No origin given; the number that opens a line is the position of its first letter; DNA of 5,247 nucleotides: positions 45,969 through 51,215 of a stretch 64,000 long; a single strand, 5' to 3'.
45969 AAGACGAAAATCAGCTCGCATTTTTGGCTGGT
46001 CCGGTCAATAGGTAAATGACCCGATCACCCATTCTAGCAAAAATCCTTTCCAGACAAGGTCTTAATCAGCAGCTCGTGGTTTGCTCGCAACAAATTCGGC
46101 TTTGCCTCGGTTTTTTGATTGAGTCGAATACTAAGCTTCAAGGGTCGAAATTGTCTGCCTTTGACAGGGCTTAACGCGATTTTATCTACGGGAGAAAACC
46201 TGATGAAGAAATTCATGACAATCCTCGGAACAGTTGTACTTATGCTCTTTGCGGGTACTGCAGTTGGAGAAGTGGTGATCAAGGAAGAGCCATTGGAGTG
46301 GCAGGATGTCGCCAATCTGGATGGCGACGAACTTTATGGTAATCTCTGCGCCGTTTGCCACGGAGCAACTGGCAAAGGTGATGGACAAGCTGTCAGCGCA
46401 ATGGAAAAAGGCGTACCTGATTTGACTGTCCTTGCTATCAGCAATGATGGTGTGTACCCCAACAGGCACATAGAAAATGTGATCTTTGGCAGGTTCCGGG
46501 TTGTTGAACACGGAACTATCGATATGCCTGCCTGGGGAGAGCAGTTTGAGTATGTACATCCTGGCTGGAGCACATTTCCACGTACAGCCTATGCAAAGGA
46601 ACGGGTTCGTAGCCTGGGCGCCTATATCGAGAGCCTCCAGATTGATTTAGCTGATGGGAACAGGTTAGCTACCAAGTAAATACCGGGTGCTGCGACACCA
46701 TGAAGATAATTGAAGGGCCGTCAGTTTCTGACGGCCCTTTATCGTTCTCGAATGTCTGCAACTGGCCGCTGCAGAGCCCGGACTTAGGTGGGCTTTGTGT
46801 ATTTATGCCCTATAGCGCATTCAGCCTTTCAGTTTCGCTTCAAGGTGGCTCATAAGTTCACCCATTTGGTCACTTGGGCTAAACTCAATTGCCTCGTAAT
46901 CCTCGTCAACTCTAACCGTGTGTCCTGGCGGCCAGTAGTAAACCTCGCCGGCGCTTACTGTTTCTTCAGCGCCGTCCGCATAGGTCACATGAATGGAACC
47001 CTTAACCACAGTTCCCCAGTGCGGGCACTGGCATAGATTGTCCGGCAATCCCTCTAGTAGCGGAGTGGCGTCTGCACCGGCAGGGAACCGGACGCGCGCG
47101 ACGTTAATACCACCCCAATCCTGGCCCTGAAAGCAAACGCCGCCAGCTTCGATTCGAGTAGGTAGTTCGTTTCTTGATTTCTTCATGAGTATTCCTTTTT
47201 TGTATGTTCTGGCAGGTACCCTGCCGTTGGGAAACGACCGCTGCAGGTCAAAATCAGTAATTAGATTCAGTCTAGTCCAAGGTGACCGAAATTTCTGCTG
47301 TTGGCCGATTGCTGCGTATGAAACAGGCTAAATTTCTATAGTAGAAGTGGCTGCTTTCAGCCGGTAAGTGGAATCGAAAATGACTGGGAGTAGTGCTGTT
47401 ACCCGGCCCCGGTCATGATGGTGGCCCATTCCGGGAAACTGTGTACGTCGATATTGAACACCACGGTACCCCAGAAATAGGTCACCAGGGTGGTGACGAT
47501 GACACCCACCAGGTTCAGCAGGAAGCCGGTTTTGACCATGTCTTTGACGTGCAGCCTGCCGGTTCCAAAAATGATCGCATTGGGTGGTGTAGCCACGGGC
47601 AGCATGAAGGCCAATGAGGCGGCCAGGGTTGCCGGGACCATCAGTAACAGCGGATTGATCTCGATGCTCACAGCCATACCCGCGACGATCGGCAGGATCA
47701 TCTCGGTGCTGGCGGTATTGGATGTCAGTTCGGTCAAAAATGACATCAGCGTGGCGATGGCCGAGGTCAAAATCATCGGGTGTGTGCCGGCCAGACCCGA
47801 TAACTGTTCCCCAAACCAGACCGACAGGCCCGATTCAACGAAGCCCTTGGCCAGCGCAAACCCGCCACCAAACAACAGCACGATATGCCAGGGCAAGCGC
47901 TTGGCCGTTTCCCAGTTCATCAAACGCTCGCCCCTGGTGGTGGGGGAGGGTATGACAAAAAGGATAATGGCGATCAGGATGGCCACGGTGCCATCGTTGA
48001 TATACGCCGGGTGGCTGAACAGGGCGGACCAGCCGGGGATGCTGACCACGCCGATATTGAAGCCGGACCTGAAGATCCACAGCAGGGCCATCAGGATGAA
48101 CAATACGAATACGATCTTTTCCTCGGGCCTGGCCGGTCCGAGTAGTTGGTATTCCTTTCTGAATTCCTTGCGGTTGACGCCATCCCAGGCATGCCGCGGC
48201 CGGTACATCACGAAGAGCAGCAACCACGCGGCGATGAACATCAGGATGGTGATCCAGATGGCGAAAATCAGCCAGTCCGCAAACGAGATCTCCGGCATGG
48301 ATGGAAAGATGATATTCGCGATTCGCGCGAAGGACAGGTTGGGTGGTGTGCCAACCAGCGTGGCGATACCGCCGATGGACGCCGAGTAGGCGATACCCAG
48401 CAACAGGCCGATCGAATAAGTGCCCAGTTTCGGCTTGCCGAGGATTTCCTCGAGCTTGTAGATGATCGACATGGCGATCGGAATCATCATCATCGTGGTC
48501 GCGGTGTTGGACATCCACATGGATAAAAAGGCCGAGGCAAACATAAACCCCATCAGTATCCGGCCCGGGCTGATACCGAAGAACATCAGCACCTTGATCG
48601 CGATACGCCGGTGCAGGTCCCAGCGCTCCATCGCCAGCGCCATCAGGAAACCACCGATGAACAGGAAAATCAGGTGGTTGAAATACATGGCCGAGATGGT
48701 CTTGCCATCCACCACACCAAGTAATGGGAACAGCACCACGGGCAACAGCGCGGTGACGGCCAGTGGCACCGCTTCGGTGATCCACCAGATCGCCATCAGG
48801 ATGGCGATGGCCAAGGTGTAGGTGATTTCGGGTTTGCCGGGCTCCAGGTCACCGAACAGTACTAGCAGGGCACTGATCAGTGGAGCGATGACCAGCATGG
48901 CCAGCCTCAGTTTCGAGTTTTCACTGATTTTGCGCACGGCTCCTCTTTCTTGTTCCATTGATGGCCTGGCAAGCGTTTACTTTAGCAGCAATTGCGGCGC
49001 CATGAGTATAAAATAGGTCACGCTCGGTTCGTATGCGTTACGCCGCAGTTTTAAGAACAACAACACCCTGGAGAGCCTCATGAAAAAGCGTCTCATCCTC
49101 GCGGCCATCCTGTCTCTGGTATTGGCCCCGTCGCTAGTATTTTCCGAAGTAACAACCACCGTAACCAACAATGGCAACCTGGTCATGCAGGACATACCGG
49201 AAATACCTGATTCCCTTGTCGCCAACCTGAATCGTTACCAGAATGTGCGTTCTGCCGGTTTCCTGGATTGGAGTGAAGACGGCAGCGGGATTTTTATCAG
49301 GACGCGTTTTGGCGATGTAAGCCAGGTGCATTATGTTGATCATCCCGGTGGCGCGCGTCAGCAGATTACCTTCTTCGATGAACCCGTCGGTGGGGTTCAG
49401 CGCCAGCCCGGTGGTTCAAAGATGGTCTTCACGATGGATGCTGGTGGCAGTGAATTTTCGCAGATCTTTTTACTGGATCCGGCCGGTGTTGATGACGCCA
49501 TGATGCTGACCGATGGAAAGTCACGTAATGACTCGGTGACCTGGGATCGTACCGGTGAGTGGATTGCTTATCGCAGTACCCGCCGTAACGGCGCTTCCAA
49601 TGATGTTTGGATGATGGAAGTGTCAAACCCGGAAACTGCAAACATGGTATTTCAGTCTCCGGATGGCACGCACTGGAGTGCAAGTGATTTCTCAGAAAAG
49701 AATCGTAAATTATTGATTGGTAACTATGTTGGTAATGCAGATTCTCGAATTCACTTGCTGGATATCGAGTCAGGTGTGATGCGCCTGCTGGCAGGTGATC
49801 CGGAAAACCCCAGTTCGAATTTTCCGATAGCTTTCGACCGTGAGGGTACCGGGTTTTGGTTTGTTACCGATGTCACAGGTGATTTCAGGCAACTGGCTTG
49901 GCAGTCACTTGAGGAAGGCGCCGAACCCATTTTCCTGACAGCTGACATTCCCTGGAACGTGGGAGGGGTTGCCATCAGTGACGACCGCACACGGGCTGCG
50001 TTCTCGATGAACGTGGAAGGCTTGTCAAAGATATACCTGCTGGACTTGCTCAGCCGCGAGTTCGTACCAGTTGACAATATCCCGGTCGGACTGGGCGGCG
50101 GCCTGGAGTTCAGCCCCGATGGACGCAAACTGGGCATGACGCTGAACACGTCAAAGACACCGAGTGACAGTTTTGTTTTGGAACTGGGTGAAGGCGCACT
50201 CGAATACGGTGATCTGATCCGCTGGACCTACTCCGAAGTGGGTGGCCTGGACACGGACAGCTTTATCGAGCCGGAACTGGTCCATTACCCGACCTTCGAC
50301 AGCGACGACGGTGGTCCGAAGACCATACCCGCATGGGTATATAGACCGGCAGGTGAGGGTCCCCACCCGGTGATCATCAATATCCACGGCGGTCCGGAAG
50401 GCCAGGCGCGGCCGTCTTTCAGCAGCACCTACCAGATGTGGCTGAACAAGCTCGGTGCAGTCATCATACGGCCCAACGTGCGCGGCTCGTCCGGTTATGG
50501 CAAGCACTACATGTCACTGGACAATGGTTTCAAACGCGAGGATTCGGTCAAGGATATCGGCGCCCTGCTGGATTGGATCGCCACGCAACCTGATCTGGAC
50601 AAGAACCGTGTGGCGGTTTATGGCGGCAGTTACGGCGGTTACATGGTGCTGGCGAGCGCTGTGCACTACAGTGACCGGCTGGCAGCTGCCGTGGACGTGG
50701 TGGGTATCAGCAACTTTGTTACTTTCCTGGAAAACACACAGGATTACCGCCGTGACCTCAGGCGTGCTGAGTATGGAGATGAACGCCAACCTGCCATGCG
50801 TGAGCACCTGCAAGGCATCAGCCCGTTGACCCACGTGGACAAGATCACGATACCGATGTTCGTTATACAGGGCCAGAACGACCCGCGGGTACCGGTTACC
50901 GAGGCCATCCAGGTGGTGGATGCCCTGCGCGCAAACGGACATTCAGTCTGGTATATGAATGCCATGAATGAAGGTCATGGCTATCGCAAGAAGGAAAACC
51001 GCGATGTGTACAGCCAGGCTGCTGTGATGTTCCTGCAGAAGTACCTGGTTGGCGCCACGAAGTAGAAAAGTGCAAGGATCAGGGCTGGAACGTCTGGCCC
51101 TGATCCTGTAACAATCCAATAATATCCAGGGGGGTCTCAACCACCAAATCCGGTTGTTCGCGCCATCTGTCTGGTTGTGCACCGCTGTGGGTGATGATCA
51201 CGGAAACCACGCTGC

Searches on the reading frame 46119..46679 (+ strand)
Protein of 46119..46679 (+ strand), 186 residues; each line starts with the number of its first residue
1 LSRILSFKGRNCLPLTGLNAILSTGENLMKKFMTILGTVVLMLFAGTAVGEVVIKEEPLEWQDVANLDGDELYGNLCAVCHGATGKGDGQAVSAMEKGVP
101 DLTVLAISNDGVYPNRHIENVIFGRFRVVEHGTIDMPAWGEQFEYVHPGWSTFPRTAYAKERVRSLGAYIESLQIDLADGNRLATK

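Call 77: search_protein_families(library=pfam, proteins=[window:46119-46679:+], max_evalue=0.001)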
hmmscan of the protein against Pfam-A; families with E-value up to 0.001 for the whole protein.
window:46119-46679:+ (186 aa): 2 families
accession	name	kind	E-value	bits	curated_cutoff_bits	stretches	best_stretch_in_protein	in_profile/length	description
PF13442.11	Cytochrome_CBB3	-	1.3e-05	25.9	27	1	68-141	5-53/68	Cytochrome C oxidase, cbb3-type, subunit III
PF00034.26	Cytochrom_C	-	4.9e-05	25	21.3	1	68-111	3-39/90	Cytochrome c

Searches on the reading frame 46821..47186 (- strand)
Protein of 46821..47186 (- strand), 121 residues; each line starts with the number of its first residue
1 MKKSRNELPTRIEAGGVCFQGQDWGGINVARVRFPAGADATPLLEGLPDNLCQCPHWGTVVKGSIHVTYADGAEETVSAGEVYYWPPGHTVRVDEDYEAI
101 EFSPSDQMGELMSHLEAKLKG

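Call 77: search_protein_families(library=pfam, proteins=[window:46821-47186:-], max_evalue=0.001)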
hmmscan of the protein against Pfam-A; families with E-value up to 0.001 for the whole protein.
window:46821-47186:- (121 aa): 1 family
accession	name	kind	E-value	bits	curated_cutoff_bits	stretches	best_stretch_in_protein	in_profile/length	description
PF07883.17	Cupin_2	-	1.4e-05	25.1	27.2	1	56-89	20-52/70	Cupin domain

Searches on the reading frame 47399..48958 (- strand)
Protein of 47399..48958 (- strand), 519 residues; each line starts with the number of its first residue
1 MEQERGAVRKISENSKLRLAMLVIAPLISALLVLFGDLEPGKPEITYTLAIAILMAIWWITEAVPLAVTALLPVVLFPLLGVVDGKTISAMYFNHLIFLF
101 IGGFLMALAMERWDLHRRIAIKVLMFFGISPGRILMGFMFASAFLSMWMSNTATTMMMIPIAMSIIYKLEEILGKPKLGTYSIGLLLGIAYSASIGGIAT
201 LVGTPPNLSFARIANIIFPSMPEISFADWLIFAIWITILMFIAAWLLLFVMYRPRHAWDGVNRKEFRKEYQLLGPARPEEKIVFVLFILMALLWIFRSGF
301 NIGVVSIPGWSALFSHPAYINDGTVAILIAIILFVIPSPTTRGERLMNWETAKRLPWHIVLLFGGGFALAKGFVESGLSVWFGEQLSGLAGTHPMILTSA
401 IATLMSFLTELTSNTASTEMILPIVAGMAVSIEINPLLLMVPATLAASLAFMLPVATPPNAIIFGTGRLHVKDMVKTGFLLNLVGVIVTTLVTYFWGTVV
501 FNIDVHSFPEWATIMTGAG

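Call 31: search_protein_families(library=pfam, proteins=[window:47399-48958:-], max_evalue=0.00001)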
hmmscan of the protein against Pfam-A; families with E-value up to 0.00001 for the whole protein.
window:47399-48958:- (519 aa): 2 families
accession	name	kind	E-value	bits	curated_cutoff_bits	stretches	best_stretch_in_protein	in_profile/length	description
PF00939.25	Na_sulph_symp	-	1.2e-77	262.3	27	1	43-501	28-470/472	Sodium:sulfate symporter transmembrane region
PF03600.22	CitMHS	-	4.3e-53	181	31.9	1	57-440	2-332/336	Citrate transporter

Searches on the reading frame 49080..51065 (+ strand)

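Call 31: search_protein_families(library=pfam, proteins=[window:49080-51065:+], max_evalue=0.00001)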
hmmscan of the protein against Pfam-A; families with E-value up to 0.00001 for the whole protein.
window:49080-51065:+ (661 aa): 6 families
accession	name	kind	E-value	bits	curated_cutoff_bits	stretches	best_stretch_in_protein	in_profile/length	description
PF00326.27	Peptidase_S9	-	4.3e-40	137.9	22.6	1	445-656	1-210/213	Prolyl oligopeptidase family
PF02129.25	Peptidase_S15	-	1e-16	61.9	23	1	415-547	4-133/262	X-Pro dipeptidyl-peptidase (S15 family)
PF20434.5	BD-FAE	-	2.9e-13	50.3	26.8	1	421-615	4-214/215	BD-FAE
PF01738.24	DLH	-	1.3e-08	35.1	21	1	485-649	72-202/217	Dienelactone hydrolase family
PF00561.26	Abhydrolase_1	-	6.8e-07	29.6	25.8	0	430-554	1-114/245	alpha/beta hydrolase fold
PF05448.18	AXE1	-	2.4e-06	27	21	0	414-546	67-213/321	Acetyl xylan esterase (AXE1)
